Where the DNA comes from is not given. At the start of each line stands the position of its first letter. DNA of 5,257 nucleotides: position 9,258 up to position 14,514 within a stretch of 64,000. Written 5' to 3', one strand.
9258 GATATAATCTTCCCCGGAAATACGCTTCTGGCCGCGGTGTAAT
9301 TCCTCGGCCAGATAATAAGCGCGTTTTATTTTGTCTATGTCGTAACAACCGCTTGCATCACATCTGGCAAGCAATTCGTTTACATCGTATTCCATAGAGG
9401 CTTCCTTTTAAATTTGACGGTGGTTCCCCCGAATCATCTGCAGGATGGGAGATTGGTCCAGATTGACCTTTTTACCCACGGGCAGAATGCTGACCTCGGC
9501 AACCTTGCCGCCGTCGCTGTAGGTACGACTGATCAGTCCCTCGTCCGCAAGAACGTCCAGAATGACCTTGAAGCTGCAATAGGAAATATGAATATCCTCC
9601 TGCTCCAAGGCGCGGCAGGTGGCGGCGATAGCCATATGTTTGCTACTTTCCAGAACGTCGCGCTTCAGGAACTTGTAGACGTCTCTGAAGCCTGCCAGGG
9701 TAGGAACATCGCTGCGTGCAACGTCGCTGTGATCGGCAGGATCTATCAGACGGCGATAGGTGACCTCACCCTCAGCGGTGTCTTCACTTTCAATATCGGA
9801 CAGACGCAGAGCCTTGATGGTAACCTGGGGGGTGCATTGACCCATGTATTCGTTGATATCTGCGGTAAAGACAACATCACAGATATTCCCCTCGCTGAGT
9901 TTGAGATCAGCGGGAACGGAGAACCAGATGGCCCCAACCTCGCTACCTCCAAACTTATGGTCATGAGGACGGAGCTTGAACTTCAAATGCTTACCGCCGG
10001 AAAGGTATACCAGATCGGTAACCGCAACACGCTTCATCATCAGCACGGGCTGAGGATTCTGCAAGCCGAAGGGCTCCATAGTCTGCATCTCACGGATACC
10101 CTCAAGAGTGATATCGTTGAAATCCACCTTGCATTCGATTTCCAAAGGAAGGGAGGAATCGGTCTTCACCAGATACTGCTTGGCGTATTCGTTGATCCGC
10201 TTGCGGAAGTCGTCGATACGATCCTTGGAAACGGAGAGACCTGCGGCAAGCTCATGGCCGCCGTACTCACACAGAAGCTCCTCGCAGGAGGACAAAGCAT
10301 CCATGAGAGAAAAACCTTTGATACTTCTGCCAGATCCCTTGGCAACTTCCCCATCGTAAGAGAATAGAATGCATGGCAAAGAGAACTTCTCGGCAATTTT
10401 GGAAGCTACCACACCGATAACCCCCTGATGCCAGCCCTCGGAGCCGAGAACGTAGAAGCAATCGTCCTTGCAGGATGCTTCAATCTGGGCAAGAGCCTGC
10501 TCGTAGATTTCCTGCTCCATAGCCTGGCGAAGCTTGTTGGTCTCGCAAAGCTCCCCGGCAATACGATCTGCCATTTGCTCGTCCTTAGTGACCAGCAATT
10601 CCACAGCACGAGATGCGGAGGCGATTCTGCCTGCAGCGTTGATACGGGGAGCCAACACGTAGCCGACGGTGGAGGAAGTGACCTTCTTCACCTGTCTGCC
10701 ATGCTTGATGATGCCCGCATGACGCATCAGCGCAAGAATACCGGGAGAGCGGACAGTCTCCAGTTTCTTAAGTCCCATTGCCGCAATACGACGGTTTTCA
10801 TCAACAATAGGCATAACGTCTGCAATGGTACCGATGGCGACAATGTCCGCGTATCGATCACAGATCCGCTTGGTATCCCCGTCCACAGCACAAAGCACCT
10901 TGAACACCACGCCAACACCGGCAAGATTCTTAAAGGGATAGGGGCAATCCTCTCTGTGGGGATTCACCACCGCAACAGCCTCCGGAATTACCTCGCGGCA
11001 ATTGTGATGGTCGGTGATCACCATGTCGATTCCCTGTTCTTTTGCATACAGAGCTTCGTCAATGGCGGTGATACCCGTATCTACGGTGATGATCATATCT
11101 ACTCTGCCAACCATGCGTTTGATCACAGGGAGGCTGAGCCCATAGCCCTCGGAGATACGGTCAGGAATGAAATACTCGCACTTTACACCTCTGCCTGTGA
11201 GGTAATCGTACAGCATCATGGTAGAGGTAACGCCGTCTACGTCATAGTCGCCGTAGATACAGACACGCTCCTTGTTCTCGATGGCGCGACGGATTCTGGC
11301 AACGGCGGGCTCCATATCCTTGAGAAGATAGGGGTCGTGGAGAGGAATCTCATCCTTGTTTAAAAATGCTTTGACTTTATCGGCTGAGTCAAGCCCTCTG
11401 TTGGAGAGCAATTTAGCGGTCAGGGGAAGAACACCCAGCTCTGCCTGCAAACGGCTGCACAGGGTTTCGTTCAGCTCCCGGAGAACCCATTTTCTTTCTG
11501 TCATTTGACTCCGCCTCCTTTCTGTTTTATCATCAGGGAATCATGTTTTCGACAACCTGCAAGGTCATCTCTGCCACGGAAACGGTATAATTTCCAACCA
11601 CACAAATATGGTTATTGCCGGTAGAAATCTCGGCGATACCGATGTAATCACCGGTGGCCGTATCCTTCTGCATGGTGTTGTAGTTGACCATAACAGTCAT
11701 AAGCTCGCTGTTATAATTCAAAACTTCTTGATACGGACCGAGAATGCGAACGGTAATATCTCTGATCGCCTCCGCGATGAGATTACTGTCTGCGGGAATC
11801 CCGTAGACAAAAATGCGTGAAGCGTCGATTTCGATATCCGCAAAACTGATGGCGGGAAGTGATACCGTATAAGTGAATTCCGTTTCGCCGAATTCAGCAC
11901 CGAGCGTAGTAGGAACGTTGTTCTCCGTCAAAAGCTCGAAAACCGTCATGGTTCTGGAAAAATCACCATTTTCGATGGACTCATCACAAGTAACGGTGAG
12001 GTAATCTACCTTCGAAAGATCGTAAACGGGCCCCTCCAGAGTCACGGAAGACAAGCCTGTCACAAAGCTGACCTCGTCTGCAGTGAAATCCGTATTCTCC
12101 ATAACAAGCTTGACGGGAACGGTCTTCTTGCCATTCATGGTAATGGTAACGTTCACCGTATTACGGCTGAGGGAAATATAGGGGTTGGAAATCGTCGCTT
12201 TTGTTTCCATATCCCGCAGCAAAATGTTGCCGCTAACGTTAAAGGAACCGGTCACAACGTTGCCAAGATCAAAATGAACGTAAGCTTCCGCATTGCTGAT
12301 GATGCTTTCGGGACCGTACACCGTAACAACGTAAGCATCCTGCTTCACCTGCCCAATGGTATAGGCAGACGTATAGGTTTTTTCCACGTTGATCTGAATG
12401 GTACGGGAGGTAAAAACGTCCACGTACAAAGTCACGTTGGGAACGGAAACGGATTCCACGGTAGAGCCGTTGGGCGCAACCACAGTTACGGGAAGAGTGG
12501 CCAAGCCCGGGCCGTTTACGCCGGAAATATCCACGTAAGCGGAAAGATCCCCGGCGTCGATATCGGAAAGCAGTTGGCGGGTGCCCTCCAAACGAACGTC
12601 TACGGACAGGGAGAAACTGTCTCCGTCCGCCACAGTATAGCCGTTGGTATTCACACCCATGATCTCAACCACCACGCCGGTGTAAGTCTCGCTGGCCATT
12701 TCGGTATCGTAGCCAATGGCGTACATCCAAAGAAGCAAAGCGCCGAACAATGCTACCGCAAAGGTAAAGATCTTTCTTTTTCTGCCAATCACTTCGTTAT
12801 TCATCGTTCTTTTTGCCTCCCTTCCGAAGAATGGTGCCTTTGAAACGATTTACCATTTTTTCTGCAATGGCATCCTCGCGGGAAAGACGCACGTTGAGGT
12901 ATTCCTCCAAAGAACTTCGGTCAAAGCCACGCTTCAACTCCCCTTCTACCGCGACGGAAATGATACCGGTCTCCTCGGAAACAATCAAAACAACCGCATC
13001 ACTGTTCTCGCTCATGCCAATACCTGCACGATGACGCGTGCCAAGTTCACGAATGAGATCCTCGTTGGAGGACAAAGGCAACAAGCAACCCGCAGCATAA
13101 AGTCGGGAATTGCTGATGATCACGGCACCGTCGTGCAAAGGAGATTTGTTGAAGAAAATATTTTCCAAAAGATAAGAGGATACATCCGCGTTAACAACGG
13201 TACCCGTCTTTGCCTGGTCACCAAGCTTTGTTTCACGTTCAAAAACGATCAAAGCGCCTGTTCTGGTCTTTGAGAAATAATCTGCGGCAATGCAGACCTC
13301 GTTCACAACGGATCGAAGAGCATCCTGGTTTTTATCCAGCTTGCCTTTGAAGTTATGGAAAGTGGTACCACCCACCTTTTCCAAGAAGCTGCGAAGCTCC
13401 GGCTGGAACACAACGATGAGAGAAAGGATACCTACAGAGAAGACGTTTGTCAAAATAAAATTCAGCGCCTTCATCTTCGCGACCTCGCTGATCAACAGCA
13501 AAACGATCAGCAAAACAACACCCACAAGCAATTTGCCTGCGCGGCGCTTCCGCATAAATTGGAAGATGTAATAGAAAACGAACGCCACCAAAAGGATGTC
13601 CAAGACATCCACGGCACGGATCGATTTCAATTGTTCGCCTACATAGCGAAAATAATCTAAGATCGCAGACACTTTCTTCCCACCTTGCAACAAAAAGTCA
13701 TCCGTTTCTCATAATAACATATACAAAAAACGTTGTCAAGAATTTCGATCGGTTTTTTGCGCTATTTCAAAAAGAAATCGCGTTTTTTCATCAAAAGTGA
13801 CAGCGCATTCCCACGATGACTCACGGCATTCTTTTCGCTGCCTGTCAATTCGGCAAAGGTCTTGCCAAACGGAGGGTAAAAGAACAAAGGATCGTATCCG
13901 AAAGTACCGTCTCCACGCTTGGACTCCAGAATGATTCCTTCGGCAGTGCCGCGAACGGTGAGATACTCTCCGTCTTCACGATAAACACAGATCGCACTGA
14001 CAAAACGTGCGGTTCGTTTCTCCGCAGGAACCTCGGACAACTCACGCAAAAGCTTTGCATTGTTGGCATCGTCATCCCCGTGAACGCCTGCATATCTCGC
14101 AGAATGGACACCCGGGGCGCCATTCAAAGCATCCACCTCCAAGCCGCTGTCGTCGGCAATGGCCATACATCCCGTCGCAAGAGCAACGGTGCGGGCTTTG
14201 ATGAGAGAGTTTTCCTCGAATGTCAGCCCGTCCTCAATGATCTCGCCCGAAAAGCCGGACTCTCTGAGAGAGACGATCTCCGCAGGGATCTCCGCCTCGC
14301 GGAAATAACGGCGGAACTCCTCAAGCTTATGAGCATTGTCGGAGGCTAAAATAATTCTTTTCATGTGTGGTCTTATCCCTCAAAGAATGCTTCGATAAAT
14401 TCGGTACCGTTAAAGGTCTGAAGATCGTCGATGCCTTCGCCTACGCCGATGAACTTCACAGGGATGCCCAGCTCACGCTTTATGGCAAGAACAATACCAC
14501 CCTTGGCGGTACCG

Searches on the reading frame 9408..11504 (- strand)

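Call 21: search_protein_families(library=pfam, proteins=[window:9408-11504:-], max_evalue=0.001)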
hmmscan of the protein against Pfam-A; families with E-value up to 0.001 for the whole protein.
window:9408-11504:- (698 aa): 3 families
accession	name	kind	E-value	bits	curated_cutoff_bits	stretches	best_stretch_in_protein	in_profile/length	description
PF01368.27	DHH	-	6.9e-29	101.1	28.1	1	80-226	1-125/125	DHH family, N-terminal domain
PF17768.7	RecJ_OB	-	7.8e-22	77.8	27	1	456-564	1-106/107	RecJ OB domain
PF02272.25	DHHA1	-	5.2e-13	49.8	25.9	1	354-442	8-101/102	DHHA1 domain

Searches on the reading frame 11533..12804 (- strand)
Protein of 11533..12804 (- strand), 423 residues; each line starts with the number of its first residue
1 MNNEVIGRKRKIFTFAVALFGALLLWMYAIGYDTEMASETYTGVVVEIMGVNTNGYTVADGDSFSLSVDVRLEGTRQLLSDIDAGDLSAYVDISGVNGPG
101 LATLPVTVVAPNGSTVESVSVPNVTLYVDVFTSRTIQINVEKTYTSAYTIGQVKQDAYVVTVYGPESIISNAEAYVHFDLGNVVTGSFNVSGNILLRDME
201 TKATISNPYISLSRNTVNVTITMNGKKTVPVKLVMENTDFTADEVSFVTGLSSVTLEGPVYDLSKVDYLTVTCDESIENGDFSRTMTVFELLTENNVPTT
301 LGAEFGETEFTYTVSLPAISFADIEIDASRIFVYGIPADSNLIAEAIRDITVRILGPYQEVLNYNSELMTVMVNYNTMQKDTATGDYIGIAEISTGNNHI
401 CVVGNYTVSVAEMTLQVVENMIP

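Call 21: search_protein_families(library=pfam, proteins=[window:11533-12804:-], max_evalue=0.001)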
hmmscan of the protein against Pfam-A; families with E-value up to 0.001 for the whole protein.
window:11533-12804:- (423 aa): 1 family
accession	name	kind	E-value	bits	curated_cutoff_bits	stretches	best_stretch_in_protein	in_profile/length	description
PF07949.17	YbbR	-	2.8e-09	37.6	22.3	1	45-125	5-78/81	YbbR-like protein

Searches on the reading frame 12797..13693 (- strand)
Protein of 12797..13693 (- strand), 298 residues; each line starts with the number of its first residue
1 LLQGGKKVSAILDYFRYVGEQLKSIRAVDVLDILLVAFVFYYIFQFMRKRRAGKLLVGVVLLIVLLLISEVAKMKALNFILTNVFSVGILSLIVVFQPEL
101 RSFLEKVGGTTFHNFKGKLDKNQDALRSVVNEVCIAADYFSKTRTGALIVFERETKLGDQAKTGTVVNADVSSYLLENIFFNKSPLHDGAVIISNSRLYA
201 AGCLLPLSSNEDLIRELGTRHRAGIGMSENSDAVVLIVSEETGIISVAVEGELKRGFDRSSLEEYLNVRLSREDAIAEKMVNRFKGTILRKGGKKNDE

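Call 21: search_protein_families(library=pfam, proteins=[window:12797-13693:-], max_evalue=0.001)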
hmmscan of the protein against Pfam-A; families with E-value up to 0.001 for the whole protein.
window:12797-13693:- (298 aa): 2 families
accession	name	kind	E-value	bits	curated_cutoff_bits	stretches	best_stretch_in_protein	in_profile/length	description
PF02457.21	DAC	-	3e-43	146.6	27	1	136-252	3-118/119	DisA bacterial checkpoint controller nucleotide-binding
PF19293.4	CdaA_N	-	4.2e-16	59.3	23.8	1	25-99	5-80/81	CdaA N-terminal transmembrane domain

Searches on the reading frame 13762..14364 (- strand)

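Call 71: search_protein_families(library=pfam, proteins=[window:13762-14364:-], max_evalue=0.001)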
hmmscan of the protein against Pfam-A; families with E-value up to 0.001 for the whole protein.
window:13762-14364:- (200 aa): 1 family
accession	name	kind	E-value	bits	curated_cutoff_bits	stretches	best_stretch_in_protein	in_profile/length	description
PF01725.21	Ham1p_like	-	8.8e-64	215.3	22.5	1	4-193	1-185/186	Ham1 family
